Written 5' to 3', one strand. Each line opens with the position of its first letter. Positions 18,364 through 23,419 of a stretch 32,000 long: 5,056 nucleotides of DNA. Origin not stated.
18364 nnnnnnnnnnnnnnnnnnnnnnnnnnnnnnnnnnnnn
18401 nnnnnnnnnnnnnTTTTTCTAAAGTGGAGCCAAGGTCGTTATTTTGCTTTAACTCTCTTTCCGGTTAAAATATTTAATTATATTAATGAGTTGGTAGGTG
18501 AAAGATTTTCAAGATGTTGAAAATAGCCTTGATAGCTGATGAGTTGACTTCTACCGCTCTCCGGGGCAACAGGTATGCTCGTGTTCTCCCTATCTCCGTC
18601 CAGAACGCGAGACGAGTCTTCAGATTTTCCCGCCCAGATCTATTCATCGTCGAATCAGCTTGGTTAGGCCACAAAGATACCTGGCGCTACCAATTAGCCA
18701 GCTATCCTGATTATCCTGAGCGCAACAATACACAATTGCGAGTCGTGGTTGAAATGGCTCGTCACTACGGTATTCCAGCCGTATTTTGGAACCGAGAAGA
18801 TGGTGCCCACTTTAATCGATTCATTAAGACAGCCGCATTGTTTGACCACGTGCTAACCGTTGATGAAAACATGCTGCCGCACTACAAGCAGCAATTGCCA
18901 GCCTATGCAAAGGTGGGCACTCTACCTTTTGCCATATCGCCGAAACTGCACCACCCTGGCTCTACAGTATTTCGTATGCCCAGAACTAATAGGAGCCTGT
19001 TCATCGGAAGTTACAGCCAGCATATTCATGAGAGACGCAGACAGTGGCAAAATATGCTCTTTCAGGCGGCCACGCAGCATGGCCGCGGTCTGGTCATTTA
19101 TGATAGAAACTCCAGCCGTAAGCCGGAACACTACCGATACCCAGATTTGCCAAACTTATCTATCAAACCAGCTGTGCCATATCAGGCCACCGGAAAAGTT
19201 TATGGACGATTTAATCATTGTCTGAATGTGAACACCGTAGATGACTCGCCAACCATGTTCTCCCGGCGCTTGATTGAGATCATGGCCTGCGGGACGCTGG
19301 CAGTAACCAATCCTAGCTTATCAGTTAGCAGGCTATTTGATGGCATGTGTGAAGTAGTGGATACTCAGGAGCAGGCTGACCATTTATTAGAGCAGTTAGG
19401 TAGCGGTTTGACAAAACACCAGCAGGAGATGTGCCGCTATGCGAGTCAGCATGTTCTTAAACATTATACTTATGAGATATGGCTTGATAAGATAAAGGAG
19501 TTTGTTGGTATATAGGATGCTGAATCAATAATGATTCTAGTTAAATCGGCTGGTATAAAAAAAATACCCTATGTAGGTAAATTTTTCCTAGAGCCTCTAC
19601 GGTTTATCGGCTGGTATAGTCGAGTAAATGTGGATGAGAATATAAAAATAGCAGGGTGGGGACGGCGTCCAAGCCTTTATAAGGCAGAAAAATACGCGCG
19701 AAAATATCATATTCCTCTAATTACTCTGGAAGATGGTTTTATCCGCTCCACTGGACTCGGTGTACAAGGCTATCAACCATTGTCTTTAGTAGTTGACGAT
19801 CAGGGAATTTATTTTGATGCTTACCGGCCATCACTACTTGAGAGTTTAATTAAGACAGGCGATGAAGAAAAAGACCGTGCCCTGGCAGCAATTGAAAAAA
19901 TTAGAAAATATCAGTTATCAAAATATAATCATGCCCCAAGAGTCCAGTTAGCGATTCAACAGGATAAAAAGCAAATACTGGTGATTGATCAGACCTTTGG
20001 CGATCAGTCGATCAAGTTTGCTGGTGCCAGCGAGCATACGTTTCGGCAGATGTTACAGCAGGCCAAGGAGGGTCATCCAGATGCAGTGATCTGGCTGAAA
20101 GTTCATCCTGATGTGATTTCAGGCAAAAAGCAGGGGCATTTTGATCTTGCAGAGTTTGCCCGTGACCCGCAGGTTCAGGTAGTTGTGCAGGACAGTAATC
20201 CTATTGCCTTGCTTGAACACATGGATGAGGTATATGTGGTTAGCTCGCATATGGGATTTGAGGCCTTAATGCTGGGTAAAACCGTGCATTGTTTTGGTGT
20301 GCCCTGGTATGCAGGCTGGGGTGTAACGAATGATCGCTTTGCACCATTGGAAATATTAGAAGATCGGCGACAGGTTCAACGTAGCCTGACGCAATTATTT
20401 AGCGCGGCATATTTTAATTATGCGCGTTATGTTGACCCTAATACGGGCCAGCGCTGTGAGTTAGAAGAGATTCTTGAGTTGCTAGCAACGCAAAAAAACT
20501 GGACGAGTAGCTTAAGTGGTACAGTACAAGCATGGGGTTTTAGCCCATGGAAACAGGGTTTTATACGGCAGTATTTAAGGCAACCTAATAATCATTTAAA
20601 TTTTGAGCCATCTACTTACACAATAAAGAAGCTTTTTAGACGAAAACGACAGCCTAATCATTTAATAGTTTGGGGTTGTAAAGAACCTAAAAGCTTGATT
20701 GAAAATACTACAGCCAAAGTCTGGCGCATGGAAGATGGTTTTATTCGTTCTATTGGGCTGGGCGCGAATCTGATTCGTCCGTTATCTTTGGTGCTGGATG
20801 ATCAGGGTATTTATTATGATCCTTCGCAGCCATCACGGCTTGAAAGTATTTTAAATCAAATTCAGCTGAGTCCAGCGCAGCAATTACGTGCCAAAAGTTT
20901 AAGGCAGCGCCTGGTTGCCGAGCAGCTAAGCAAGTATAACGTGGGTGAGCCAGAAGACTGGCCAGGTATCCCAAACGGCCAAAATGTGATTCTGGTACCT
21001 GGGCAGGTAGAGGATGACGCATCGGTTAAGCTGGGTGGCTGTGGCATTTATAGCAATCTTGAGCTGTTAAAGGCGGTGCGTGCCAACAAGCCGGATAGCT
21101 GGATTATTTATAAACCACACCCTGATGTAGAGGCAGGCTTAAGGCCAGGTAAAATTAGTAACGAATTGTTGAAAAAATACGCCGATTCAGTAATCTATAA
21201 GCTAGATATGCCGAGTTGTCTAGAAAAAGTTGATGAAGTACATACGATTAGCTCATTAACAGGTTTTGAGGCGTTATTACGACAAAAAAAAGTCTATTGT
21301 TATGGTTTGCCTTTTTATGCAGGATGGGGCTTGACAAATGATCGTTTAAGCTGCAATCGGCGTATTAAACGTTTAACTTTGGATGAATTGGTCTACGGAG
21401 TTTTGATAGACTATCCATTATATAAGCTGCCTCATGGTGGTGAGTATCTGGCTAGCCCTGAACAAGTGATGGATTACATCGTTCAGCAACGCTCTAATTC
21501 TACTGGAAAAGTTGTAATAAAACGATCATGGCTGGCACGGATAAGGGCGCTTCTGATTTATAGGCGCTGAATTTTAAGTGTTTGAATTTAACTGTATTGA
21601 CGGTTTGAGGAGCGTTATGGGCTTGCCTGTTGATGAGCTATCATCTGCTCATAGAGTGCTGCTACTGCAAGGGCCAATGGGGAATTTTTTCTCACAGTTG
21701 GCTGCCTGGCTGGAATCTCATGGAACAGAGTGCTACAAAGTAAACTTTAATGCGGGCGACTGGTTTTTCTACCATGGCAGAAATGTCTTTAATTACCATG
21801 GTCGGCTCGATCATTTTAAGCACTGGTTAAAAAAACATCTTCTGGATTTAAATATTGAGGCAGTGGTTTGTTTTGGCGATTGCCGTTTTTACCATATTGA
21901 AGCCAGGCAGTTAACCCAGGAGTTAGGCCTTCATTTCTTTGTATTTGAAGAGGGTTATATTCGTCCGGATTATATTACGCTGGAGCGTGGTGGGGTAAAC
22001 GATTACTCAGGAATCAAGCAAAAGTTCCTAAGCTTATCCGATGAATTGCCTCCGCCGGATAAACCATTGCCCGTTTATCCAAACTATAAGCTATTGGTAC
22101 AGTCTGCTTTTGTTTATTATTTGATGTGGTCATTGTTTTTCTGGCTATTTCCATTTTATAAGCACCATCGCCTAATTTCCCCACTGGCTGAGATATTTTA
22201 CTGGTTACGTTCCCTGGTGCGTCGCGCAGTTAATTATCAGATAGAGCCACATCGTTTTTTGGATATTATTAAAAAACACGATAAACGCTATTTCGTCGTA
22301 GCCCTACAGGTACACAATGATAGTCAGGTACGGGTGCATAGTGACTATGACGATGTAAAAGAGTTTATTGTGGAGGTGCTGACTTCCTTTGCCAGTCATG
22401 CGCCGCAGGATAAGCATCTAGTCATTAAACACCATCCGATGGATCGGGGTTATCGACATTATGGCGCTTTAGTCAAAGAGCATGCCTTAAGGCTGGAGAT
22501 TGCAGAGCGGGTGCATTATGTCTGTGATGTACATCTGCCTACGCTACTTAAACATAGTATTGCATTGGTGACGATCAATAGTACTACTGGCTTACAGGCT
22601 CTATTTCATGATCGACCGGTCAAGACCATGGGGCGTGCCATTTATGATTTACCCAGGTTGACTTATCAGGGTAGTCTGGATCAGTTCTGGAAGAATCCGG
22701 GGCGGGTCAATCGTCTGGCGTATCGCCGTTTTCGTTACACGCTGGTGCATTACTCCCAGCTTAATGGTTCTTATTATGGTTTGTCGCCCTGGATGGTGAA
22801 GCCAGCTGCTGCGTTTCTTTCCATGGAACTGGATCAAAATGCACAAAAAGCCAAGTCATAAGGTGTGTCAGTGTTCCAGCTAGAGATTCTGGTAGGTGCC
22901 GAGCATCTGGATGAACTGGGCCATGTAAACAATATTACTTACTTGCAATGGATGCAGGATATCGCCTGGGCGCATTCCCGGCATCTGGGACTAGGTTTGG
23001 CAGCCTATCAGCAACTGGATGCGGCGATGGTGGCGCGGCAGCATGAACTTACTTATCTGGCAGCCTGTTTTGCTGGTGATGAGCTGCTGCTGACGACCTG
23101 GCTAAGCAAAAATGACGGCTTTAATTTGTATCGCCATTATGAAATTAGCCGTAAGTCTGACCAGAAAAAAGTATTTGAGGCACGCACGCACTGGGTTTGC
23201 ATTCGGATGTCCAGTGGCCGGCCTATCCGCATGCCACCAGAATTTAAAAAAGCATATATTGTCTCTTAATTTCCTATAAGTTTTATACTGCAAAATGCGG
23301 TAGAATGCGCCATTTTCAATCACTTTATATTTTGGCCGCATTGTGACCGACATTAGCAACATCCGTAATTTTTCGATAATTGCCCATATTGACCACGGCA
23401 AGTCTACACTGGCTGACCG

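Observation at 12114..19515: Serotype-specific centre of the capsule locus uses an unusual enzyme set: candidate novel ManNAcA-containing capsule pathway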

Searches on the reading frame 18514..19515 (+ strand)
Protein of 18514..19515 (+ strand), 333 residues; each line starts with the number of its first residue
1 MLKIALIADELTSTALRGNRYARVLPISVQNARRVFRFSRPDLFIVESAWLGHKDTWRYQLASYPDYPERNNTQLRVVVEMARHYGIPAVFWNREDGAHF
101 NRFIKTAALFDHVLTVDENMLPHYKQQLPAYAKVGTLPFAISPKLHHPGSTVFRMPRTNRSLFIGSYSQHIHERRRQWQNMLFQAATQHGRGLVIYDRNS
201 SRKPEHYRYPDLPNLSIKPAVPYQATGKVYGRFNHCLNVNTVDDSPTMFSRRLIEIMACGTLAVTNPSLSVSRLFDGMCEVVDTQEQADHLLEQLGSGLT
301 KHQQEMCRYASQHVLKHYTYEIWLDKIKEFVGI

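Call 3: search_protein_families(library=pfam, proteins=[window:18514-19515:+], max_evalue=0.01)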
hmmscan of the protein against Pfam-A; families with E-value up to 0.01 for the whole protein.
window:18514-19515:+ (333 aa): 1 family
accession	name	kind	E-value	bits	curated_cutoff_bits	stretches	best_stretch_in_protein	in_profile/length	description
PF13524.12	Glyco_trans_1_2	-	1.2e-13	51.6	25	1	182-327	5-142/144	Glycosyl transferase-like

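Call 6: search_protein_families(library=ncbifam, proteins=[window:18514-19515:+], max_evalue=0.01)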
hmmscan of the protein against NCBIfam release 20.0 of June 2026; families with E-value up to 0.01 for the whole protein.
window:18514-19515:+ (333 aa): 0 families

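Call 23: search_solved_structures(query=window:18514-19515:+, max_evalue=1)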
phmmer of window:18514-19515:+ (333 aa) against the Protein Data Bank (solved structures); distinct sequences matched with E-value up to 1: 0.

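Call 68: search_solved_structures(query=A4, max_evalue=10)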
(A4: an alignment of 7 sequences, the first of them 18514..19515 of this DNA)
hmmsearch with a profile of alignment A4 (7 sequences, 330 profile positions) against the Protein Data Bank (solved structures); distinct sequences matched with E-value up to 10: 0.

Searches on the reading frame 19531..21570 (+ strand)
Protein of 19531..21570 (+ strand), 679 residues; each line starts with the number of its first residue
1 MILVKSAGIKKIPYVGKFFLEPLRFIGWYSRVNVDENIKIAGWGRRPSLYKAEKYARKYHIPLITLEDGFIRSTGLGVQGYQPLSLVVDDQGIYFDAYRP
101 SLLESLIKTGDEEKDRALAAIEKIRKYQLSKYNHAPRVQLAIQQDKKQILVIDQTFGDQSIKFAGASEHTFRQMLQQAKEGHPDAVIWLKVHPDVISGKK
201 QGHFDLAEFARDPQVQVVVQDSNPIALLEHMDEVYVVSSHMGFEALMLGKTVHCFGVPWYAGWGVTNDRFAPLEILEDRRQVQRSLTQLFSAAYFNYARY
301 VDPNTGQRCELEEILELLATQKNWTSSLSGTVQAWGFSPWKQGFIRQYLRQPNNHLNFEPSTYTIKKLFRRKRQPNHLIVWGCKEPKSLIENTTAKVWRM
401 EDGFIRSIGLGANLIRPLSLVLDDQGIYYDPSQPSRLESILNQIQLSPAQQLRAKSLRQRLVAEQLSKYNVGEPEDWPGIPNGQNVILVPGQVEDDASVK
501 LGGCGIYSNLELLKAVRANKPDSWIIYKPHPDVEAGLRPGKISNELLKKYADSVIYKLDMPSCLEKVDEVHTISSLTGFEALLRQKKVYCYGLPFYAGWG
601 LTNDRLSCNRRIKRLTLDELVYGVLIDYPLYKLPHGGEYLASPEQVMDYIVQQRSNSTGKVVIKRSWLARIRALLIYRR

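Call 3: search_protein_families(library=pfam, proteins=[window:19531-21570:+], max_evalue=0.01)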
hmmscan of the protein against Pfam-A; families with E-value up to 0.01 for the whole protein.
window:19531-21570:+ (679 aa): 1 family
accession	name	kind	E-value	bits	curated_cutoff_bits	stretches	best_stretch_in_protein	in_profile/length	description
PF05159.20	Capsule_synth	-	3.1e-98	329.5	20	4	127-300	126-310/310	Capsule polysaccharide biosynthesis protein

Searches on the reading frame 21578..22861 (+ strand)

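Call 3: search_protein_families(library=pfam, proteins=[window:21578-22861:+], max_evalue=0.01)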
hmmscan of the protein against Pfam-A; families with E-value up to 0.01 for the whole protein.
window:21578-22861:+ (427 aa): 1 family
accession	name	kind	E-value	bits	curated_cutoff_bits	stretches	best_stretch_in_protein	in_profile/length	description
PF05159.20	Capsule_synth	-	2.5e-79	267.4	20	1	94-400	1-310/310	Capsule polysaccharide biosynthesis protein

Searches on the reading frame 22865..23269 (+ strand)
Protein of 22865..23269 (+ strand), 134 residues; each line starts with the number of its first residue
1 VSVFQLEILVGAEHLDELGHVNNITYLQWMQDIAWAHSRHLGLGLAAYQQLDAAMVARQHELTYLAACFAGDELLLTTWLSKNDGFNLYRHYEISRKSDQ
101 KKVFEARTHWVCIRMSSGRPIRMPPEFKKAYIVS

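Call 4: search_protein_families(library=pfam, proteins=[window:22865-23269:+], max_evalue=0.001)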
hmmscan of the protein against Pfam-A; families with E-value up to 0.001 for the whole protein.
window:22865-23269:+ (134 aa): 4 families
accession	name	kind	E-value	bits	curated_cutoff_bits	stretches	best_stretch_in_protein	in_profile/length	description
PF13279.12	4HBT_2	-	1.8e-18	67.6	25.5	1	10-130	1-121/122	Thioesterase-like superfamily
PF01643.23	Acyl-ACP_TE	-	4.7e-08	33.3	23.7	1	10-131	10-131/131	Acyl-ACP thioesterase N-terminal domain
PF03061.28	4HBT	-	3.9e-07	30.7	20.6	1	19-100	2-76/79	Thioesterase superfamily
PF20791.3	Acyl-ACP_TE_C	-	4.4e-05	24.1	21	0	10-34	14-38/101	Acyl-ACP thioesterase C-terminal domain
